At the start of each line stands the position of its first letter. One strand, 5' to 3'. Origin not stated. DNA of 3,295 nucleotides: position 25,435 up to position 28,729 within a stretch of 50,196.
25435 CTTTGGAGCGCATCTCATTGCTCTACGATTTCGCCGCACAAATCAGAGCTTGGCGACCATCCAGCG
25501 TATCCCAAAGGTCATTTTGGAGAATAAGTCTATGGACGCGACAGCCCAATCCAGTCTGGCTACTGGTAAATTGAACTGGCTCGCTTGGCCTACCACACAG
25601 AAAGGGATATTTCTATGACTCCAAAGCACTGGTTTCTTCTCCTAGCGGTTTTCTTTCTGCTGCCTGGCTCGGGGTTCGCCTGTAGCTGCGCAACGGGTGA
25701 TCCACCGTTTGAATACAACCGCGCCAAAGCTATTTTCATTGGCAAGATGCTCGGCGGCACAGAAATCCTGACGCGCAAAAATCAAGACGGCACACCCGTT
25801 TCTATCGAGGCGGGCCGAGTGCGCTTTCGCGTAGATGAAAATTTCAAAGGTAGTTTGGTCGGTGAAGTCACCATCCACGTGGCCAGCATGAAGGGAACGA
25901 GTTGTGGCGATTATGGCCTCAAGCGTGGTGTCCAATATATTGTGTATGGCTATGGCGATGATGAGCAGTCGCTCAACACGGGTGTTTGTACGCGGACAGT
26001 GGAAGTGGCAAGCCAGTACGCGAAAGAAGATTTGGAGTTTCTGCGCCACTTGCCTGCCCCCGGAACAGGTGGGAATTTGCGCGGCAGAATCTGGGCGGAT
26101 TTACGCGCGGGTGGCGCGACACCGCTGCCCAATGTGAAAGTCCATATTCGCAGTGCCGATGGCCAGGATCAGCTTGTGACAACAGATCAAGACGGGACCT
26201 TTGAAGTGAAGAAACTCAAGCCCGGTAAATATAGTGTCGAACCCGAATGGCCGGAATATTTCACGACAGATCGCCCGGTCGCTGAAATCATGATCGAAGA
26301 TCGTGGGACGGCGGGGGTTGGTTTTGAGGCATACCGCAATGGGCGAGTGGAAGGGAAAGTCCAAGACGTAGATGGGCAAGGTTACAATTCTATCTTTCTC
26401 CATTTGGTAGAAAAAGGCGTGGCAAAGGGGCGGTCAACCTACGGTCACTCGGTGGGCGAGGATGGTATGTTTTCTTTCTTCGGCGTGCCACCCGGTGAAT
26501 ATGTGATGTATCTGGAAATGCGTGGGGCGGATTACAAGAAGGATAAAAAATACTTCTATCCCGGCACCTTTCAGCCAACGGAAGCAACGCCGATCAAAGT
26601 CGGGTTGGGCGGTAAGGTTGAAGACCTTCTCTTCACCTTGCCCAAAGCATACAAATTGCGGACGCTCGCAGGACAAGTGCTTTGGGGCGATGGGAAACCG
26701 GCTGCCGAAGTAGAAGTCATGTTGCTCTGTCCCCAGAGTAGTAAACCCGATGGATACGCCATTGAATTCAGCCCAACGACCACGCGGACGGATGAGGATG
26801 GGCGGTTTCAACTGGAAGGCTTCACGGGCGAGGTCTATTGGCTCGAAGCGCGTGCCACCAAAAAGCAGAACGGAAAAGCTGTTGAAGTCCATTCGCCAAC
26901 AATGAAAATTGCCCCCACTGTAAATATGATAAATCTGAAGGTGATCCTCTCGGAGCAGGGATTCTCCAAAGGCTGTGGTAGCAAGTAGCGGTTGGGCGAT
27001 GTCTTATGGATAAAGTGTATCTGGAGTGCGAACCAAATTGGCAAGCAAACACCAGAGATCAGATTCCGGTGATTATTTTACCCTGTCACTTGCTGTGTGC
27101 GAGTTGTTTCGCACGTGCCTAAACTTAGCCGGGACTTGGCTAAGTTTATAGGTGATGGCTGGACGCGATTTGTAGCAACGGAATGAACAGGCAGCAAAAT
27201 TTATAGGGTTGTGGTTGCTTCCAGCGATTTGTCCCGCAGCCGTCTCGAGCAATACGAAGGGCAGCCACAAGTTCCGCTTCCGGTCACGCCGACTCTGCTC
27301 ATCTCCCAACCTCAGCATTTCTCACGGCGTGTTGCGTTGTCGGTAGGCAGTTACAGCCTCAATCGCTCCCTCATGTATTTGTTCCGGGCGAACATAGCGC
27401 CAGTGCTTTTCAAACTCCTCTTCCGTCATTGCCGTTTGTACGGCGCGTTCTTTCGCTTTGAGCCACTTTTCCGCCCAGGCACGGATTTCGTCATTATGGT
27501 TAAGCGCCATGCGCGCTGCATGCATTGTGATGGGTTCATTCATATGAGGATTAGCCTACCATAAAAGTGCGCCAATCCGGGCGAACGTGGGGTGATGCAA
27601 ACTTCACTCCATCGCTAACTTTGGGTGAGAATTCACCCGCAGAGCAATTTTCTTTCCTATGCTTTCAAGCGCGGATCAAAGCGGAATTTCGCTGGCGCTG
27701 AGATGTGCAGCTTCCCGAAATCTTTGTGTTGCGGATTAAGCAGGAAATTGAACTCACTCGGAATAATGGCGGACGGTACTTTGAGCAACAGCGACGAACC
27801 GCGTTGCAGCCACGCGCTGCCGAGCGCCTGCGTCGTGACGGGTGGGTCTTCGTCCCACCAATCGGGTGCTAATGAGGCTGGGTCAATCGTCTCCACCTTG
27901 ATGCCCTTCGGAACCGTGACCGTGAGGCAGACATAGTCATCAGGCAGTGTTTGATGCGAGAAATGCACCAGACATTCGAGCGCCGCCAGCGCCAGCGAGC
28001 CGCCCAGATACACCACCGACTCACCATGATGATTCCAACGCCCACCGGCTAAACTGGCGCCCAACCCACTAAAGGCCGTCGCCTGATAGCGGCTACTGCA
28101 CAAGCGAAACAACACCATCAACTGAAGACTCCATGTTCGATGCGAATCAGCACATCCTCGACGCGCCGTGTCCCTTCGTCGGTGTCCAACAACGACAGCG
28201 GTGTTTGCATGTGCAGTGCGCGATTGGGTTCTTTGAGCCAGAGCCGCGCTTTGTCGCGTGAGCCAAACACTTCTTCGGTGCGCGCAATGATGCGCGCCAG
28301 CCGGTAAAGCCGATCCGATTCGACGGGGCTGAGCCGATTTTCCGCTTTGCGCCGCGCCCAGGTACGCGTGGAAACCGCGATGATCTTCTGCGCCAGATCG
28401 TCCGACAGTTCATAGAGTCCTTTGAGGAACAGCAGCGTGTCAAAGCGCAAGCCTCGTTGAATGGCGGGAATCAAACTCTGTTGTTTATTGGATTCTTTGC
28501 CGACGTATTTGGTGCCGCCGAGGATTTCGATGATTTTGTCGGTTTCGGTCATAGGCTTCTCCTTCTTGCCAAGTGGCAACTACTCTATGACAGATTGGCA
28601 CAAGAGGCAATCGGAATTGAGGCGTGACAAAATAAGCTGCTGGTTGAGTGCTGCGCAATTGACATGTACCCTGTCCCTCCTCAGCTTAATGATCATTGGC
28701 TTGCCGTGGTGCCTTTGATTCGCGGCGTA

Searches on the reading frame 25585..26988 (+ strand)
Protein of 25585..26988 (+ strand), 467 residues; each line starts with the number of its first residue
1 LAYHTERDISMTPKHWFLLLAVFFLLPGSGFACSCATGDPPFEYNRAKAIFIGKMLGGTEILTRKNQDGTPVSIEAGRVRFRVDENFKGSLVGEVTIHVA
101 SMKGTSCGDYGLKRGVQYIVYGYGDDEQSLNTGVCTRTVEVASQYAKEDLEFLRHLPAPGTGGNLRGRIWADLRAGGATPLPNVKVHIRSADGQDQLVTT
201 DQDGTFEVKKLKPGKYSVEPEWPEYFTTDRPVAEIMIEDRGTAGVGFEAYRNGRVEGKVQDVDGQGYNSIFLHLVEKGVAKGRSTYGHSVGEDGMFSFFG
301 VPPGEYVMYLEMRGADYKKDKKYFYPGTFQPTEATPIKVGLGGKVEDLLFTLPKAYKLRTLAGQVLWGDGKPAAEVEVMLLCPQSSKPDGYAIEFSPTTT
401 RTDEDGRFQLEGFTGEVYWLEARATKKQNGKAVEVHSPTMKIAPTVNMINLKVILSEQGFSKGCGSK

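Call 29: find_homologous_proteins(query=window:25585-26988:+, max_evalue=1e-20)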
Query window:25585-26988:+ (467 aa): 160 proteins with E <= 1e-20 among 7870 candidates; the best 120 are listed.
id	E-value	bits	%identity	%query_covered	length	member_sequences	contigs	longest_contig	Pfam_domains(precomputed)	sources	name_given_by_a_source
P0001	0.0e+0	1060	100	98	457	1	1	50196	PF10670.16,PF13715.13,PF17802.8,PF23193.2,PF13620.13,PF09430.17,PF22904.4,PF17210.10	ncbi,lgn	-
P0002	2.5e-271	918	83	100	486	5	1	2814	PF10670.16,PF13715.13,PF20598.5,PF17802.8,PF13620.13,PF09430.17,PF22904.4,PF17210.10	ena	-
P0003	1.1e-246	837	77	97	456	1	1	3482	PF13715.13,PF14686.13,PF17802.8,PF23193.2,PF13620.13,PF09430.17,PF22904.4,PF17210.10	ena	-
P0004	2.0e-189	648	63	97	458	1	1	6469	PF13715.13,PF01060.30,PF17802.8,PF13620.13,PF09430.17,PF22904.4,PF17210.10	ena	-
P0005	6.6e-182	623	61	97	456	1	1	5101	PF13715.13,PF01060.30,PF17802.8,PF23193.2,PF13620.13,PF22904.4,PF17210.10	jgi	jgi:hypothetical protein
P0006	2.6e-180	618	61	96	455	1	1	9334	PF13715.13,PF17802.8,PF13620.13,PF09430.17,PF22904.4,PF17210.10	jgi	jgi:hypothetical protein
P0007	3.0e-180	618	62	94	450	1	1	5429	PF10670.16,PF13715.13,PF01060.30,PF17802.8,PF13620.13,PF22904.4,PF17210.10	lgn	-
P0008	6.2e-180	617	63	94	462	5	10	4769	PF13715.13,PF01060.30,PF17802.8,PF23193.2,PF13620.13,PF09430.17,PF22904.4,PF17210.10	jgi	jgi:hypothetical protein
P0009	1.2e-178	613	60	97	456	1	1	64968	PF10670.16,PF13715.13,PF01060.30,PF11974.15,PF17802.8,PF23193.2,PF13620.13,PF09430.17,PF22904.4,PF17210.10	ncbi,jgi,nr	ncbi:MAG TPA: SpaA isopeptide-forming pilin-related protein [Pyrinomonadaceae bacterium]|jgi:hypothe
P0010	1.3e-178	612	59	97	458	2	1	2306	PF10670.16,PF13715.13,PF01060.30,PF17802.8,PF23193.2,PF13620.13,PF09430.17,PF22904.4,PF17210.10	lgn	-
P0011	3.5e-178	611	62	96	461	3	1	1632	PF10670.16,PF13715.13,PF17802.8,PF23193.2,PF13620.13,PF09430.17,PF22904.4,PF17210.10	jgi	-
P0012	4.4e-177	607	59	96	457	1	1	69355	PF10670.16,PF13715.13,PF17802.8,PF23193.2,PF13620.13,PF09430.17,PF22904.4,PF17210.10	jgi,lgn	jgi:hypothetical protein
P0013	2.7e-176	605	60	97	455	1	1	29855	PF10670.16,PF13715.13,PF17802.8,PF13620.13,PF09430.17,PF22904.4,PF17210.10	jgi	jgi:hypothetical protein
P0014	4.5e-175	601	60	96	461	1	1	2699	PF10670.16,PF13715.13,PF01060.30,PF17802.8,PF23193.2,PF13620.13,PF09430.17,PF22904.4,PF17210.10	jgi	jgi:hypothetical protein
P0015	9.3e-173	593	59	95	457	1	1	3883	PF13715.13,PF01060.30,PF17802.8,PF13620.13,PF09430.17,PF22904.4,PF17210.10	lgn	-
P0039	1.2e-163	563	88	58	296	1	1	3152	PF17802.8,PF13620.13,PF22904.4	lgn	-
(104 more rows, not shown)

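Call 30: find_encoding_contigs(protein=P0002, flank=10000, max_places=5)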
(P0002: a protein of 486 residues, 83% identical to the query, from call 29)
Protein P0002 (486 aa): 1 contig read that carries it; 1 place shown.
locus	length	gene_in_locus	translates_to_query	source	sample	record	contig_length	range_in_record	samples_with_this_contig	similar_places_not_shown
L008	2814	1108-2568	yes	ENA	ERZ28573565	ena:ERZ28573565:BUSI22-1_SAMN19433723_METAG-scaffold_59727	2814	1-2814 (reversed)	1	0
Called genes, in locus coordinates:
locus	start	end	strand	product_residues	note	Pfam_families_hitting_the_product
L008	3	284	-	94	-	?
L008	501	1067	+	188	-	-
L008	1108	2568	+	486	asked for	PF10670:DUF4198 (faint), PF22904:NOMO1-like_2nd (faint), PF09430:EMC7_beta-sandw (faint), PF13620:CarboxypepD_reg (weak), PF13715:CarbopepD_reg_2 (faint), PF17210:SdrD_B (faint), PF17802:SpaA (weak), PF20598:DUF6795 (faint)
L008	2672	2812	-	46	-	?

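Call 31: find_encoding_contigs(protein=P0003, flank=10000, max_places=5)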
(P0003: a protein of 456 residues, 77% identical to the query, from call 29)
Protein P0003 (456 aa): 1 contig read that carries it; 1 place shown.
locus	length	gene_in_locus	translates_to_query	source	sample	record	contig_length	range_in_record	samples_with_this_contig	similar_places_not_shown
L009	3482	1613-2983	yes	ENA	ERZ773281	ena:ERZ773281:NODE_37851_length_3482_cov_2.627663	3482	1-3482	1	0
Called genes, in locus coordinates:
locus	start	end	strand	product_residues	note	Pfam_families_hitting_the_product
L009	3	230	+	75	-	?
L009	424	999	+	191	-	-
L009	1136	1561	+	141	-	PF14485:DUF4431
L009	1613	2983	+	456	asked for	PF13620:CarboxypepD_reg, PF13715:CarbopepD_reg_2 (faint), PF17210:SdrD_B (faint), PF22904:NOMO1-like_2nd (weak), PF09430:EMC7_beta-sandw (faint), PF14686:fn3_3 (faint), PF17802:SpaA (faint), PF23193:NOMO_3rd (faint)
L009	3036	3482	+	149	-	?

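Call 32: find_encoding_contigs(protein=P0039, flank=10000, max_places=5)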
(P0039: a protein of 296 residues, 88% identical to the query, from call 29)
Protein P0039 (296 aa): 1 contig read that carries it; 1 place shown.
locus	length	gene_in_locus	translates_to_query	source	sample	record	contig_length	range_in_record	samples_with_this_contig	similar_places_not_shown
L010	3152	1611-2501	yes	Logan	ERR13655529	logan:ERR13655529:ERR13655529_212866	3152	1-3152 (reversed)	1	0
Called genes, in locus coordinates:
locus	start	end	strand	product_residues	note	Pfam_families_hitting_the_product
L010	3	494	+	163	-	?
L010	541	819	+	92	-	-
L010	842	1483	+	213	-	-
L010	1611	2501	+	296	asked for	PF13620:CarboxypepD_reg, PF22904:NOMO1-like_2nd (weak), PF17802:SpaA (weak)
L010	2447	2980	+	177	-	PF13620:CarboxypepD_reg (faint)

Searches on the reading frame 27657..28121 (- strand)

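Call 73: search_protein_families(library=pfam, proteins=[window:27657-28121:-], max_evalue=0.00001)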
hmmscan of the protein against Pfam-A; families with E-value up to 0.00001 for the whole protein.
window:27657-28121:- (154 aa): 1 family
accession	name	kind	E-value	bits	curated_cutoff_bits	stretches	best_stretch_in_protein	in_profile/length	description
PF08808.17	RES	-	1.7e-29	103.3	23.2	1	4-144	2-152/157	RES domain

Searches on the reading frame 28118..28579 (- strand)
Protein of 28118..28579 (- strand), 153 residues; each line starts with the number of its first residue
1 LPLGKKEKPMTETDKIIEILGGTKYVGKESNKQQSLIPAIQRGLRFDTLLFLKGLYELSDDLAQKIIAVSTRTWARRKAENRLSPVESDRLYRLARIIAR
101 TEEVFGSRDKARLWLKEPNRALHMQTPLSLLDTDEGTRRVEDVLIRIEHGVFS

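Call 73: search_protein_families(library=pfam, proteins=[window:28118-28579:-], max_evalue=0.00001)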
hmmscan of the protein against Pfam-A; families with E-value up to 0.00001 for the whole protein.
window:28118-28579:- (153 aa): 2 families
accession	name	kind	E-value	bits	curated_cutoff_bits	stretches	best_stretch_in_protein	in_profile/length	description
PF09722.15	Xre_MbcA_ParS_C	-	1.3e-17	63.9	24.5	1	102-150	3-51/51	Antitoxin Xre/MbcA/ParS C-terminal toxin-binding domain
PF20432.4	Xre-like-HTH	-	2.6e-11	44.1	25.8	1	36-96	2-63/63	Antitoxin Xre-like helix-turn-helix domain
